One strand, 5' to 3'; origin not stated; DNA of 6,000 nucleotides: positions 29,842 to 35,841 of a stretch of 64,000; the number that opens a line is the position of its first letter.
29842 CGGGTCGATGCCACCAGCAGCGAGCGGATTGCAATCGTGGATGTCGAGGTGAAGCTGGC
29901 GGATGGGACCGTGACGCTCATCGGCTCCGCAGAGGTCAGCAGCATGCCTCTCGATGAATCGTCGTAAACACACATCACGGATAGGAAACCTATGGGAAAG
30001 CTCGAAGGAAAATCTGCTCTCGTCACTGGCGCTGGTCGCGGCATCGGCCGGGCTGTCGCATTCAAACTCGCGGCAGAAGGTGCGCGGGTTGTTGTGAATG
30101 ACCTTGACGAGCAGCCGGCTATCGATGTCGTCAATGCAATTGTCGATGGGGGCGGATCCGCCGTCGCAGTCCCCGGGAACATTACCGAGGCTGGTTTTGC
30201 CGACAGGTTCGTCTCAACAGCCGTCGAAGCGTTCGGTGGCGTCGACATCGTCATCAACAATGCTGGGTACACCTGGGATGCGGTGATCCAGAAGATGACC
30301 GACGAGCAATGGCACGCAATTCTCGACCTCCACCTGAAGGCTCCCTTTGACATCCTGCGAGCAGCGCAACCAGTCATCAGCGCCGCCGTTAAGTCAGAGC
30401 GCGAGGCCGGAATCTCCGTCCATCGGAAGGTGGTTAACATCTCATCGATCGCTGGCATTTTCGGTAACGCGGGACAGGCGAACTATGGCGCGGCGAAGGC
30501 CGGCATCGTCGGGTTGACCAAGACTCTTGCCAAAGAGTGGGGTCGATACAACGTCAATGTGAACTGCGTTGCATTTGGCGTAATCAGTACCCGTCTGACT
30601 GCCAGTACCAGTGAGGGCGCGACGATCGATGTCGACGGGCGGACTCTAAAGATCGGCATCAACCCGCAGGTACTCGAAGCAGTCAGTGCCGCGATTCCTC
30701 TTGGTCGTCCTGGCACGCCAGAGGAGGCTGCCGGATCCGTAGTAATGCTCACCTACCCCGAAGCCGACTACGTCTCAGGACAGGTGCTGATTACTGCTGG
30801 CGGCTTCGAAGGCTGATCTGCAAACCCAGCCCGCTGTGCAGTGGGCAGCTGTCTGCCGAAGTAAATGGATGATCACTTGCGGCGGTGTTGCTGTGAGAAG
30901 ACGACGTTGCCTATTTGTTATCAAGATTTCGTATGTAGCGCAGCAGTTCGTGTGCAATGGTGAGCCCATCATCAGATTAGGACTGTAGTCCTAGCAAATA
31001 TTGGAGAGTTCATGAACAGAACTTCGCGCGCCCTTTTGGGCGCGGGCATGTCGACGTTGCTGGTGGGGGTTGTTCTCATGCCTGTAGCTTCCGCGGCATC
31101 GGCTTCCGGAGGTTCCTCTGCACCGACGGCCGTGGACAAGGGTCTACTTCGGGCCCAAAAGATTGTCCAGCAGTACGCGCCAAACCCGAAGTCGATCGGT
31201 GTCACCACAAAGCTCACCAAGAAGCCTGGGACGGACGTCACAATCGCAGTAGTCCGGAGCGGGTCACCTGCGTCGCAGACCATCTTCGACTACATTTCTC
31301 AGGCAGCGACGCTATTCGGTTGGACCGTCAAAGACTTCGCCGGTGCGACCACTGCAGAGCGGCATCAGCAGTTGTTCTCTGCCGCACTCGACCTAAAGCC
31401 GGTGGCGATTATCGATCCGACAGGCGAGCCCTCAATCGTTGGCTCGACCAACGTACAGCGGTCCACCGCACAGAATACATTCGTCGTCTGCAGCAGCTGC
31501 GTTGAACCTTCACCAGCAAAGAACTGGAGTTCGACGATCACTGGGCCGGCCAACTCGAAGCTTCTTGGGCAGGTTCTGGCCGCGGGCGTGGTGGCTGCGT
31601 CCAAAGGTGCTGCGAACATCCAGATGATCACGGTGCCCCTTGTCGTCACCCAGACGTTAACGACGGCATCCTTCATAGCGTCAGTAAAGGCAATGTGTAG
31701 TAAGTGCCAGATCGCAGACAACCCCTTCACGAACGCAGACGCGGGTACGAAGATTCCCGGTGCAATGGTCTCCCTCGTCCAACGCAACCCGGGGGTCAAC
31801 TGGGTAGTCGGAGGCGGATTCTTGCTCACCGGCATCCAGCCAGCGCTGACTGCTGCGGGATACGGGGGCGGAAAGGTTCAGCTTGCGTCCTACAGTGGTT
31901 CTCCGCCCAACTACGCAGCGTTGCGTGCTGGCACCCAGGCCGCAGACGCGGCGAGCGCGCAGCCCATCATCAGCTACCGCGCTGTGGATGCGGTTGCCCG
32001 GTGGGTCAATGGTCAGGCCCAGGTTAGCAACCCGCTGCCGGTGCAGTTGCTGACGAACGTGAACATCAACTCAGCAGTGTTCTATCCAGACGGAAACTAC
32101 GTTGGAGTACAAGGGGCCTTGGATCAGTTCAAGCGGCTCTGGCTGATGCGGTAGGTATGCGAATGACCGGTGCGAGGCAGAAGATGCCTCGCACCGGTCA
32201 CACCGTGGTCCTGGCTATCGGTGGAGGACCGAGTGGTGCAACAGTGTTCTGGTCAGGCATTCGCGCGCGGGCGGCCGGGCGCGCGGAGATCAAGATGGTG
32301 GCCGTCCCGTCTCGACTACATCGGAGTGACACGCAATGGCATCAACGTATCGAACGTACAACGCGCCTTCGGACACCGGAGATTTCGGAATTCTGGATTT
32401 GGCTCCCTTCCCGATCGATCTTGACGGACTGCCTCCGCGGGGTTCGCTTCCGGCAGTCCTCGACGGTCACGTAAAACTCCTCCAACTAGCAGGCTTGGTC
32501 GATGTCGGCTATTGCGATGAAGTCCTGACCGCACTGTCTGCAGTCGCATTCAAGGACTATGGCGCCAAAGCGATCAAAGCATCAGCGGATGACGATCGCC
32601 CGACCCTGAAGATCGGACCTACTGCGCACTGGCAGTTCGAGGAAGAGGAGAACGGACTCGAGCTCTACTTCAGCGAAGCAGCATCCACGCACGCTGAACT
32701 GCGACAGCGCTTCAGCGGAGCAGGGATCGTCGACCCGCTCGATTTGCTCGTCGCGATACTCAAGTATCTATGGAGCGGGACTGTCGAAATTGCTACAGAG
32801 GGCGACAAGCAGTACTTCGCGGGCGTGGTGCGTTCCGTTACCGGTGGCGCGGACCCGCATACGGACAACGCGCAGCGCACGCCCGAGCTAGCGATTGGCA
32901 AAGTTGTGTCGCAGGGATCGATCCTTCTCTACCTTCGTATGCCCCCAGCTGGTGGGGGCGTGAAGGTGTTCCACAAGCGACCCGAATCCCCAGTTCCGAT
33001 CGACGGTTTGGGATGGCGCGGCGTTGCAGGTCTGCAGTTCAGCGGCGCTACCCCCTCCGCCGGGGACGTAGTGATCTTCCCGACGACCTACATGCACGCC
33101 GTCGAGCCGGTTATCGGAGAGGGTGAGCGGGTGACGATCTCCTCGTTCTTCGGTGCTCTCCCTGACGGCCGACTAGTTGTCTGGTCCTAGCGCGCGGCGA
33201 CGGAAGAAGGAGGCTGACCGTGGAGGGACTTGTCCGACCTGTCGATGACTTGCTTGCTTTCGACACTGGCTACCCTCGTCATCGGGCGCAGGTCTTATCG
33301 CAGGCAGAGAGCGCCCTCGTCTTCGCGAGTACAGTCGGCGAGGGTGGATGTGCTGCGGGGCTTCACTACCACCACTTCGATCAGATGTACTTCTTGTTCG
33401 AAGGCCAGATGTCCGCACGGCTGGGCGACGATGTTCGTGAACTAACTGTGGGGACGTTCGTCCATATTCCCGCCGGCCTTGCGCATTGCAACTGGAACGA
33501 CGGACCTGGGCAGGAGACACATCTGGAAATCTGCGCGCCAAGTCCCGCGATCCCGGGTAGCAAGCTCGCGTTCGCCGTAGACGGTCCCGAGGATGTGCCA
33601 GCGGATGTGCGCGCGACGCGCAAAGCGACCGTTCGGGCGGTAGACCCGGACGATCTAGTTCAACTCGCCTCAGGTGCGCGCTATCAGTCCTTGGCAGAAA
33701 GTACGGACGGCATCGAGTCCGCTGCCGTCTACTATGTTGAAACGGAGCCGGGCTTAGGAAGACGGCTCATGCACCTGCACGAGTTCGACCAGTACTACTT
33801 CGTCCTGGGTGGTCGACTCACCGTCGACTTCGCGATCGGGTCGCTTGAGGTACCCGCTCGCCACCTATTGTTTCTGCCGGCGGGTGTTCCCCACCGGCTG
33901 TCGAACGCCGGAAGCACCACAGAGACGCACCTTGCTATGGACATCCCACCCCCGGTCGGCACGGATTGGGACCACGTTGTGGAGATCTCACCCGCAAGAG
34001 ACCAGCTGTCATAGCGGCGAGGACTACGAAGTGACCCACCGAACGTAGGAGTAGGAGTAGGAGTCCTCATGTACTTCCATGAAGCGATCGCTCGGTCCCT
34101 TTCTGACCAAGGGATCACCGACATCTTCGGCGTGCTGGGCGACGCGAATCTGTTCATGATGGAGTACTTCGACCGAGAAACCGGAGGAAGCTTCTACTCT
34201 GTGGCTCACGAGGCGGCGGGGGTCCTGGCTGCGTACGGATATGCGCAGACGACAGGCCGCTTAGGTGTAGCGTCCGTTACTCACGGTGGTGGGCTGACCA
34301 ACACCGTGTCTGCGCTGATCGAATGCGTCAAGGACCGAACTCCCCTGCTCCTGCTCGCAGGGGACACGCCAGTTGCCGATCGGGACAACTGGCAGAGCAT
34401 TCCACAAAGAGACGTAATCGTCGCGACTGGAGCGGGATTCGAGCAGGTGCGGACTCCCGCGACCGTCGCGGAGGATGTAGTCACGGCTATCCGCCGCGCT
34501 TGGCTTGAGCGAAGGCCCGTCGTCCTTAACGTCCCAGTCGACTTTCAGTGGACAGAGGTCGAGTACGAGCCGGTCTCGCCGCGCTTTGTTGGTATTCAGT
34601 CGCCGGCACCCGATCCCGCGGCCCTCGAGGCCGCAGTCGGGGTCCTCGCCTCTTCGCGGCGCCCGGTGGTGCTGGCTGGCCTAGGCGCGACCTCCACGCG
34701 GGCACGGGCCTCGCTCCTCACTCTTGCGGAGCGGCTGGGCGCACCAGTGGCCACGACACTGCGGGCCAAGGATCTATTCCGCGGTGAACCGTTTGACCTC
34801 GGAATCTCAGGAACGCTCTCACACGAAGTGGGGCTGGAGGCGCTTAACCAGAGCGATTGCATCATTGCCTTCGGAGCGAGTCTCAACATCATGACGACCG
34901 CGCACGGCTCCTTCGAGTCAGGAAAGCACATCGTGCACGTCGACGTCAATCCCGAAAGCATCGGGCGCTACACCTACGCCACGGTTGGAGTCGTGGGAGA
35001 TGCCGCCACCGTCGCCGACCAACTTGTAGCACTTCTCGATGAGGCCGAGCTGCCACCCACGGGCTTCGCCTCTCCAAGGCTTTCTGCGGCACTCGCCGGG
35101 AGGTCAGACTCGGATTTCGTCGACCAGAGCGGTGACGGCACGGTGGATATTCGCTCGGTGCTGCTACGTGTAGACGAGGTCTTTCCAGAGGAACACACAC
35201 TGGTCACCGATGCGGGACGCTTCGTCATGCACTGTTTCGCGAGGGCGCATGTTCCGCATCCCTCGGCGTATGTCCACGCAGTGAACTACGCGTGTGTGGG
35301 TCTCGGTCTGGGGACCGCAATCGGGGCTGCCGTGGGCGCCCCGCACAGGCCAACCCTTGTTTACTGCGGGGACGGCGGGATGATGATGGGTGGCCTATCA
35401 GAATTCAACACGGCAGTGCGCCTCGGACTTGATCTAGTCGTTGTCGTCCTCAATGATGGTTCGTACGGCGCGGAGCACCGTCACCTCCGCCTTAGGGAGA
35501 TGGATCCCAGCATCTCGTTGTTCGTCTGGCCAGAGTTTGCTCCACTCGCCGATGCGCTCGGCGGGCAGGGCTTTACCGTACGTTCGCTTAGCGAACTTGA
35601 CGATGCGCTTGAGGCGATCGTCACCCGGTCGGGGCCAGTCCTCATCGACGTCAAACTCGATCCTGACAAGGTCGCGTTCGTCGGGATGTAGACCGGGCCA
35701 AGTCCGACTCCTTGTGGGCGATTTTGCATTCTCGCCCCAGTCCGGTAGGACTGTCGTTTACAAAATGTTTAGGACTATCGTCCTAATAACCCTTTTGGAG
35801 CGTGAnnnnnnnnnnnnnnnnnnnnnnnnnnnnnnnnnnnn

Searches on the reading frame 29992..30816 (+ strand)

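Call 26: search_protein_families(library=pfam, proteins=[window:29992-30816:+], max_evalue=0.001)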
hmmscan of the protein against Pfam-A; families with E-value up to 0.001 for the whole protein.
window:29992-30816:+ (274 aa): 3 families
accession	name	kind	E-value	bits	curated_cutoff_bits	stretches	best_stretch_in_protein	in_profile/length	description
PF13561.12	adh_short_C2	-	8.1e-48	163.5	27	1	13-272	1-235/236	Enoyl-(Acyl carrier protein) reductase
PF00106.31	adh_short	-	1.7e-46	158.6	26.6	1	7-208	1-192/195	short chain dehydrogenase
PF08659.16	KR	-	8.2e-14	52.4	22.6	1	9-197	3-177/180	KR domain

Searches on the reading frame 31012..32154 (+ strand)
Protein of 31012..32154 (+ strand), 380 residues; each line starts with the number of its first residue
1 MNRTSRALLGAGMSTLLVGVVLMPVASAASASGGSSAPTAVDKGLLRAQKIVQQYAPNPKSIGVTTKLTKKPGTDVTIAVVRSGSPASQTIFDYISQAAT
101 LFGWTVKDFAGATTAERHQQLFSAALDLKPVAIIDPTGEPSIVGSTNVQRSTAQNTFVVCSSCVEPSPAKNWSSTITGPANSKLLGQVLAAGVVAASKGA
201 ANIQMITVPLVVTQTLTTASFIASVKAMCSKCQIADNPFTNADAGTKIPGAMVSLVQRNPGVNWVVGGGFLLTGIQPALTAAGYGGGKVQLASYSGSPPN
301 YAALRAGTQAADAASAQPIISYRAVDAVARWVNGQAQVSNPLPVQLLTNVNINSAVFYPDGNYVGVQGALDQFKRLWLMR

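Call 26: search_protein_families(library=pfam, proteins=[window:31012-32154:+], max_evalue=0.001)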
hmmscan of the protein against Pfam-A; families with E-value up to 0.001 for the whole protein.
window:31012-32154:+ (380 aa): 1 family
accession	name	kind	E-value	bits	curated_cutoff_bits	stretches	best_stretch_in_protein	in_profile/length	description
PF13407.12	Peripla_BP_4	-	1.6e-08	34.9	35.1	1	85-335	10-257/258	Periplasmic binding protein domain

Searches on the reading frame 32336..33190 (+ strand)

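Call 26: search_protein_families(library=pfam, proteins=[window:32336-33190:+], max_evalue=0.001)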
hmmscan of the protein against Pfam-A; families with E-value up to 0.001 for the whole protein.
window:32336-33190:+ (284 aa): 3 families
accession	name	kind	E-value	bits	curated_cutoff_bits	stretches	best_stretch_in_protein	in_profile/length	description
PF13640.12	2OG-FeII_Oxy_3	-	8.7e-09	36.7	27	1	169-272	8-97/98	2OG-Fe(II) oxygenase superfamily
PF22814.2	WelO5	-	2.3e-07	31.1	27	1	104-274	75-266/277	Carrier-protein-independent halogenase WelO5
PF13759.12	2OG-FeII_Oxy_5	-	2e-06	28.6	27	1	197-269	26-99/101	Putative 2OG-Fe(II) oxygenase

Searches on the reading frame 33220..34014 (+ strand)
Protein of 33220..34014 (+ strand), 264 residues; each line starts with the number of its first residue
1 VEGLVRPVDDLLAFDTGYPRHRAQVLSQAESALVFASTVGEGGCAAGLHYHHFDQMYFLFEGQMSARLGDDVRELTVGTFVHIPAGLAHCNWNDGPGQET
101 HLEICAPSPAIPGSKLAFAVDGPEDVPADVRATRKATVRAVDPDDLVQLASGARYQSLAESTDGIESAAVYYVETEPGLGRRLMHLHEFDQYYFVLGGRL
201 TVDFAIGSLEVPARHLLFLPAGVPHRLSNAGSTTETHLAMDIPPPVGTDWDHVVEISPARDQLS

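Call 26: search_protein_families(library=pfam, proteins=[window:33220-34014:+], max_evalue=0.001)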
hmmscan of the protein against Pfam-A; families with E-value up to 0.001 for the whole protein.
window:33220-34014:+ (264 aa): 2 families
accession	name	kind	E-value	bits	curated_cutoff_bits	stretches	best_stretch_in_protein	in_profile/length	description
PF07883.17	Cupin_2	-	1e-18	67.2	27.2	2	38-97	4-62/70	Cupin domain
PF12973.13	Cupin_7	-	0.00032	20.9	27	0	42-89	42-85/105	ChrR Cupin-like domain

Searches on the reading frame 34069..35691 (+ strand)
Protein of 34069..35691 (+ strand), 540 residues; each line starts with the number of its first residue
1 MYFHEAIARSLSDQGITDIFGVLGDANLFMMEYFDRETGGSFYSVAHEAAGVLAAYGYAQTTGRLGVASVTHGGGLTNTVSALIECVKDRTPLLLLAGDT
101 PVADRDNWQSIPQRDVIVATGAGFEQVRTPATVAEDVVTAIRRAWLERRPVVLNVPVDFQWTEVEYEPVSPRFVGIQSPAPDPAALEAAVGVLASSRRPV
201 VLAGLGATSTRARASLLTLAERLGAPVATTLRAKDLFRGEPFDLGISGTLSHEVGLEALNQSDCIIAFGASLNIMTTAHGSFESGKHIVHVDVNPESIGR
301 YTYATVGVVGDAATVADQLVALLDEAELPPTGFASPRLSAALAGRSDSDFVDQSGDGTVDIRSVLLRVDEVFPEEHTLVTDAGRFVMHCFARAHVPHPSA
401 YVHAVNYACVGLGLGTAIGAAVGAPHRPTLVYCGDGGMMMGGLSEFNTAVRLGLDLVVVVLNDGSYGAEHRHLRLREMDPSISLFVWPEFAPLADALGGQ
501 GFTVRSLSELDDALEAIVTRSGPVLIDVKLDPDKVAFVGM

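Call 26: search_protein_families(library=pfam, proteins=[window:34069-35691:+], max_evalue=0.001)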
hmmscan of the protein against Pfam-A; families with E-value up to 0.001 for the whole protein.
window:34069-35691:+ (540 aa): 3 families
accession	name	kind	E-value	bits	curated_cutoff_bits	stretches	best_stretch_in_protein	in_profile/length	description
PF00205.28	TPP_enzyme_M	-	5e-30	104.4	30.4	1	187-319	2-137/137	Thiamine pyrophosphate enzyme, central domain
PF02775.26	TPP_enzyme_C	-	7.5e-29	100.9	21.9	1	381-528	1-151/151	Thiamine pyrophosphate enzyme, C-terminal TPP binding domain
PF02776.23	TPP_enzyme_N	-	7.9e-27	93.8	26.8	1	3-109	3-107/119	Thiamine pyrophosphate enzyme, N-terminal TPP binding domain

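Call 54: search_protein_families(library=ncbifam, proteins=[window:34069-35691:+], max_evalue=0.00001)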
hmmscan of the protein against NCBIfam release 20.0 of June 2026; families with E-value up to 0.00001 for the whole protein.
window:34069-35691:+ (540 aa): 52 families (the best 25 are shown)
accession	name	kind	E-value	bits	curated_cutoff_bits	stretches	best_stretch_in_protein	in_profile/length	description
NF005713.0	PRK07525.1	subfamily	2.7e-72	244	620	1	3-520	8-548/592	sulfoacetaldehyde acetyltransferase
TIGR03457.1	sulphoacet_xsc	equivalog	2.5e-69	234.2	676.4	2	3-325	4-330/579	sulfoacetaldehyde acetyltransferase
NF006052.0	PRK08199.1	subfamily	8.9e-64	215.7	539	1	6-536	13-543/559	thiamine pyrophosphate protein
TIGR00118.1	acolac_lg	equivalog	2.6e-63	214.4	538.35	1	5-534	5-538/557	biosynthetic-type acetolactate synthase large subunit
NF006187.0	PRK08322.1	equivalog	1e-62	212.4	509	1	7-531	8-529/548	acetolactate synthase large subunit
NF005712.0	PRK07524.1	subfamily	5e-62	210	500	1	5-530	7-529/536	5-guanidino-2-oxopentanoate decarboxylase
NF006122.0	PRK08266.1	subfamily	1.6e-60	205.2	571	1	5-534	8-528/543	hypothetical protein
NF005470.0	PRK07064.1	equivalog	1.6e-59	202.4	495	1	5-530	9-529/552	thiamine pyrophosphate-binding protein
NF006377.0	PRK08611.1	equivalog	4e-59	200.7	742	1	5-535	8-534/576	pyruvate oxidase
NF004919.0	PRK06276.1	equivalog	1.1e-57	195.7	866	1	5-535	5-543/582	acetolactate synthase large subunit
NF005860.0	PRK07789.1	equivalog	2.4e-54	184.7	881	1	5-533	38-581/615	acetolactate synthase large subunit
NF004710.0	PRK06048.1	equivalog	8.8e-54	182.9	976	1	5-533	12-540/561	acetolactate synthase large subunit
NF005651.0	PRK07418.1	subfamily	3.2e-53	180.9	942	1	6-534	24-563/617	acetolactate synthase large subunit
NF006524.0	PRK08978.1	equivalog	3.1e-52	177.6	738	1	6-533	6-527/548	acetolactate synthase 2 catalytic subunit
NF006378.0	PRK08617.1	equivalog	1.9e-50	171.8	510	1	5-531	12-539/556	acetolactate synthase AlsS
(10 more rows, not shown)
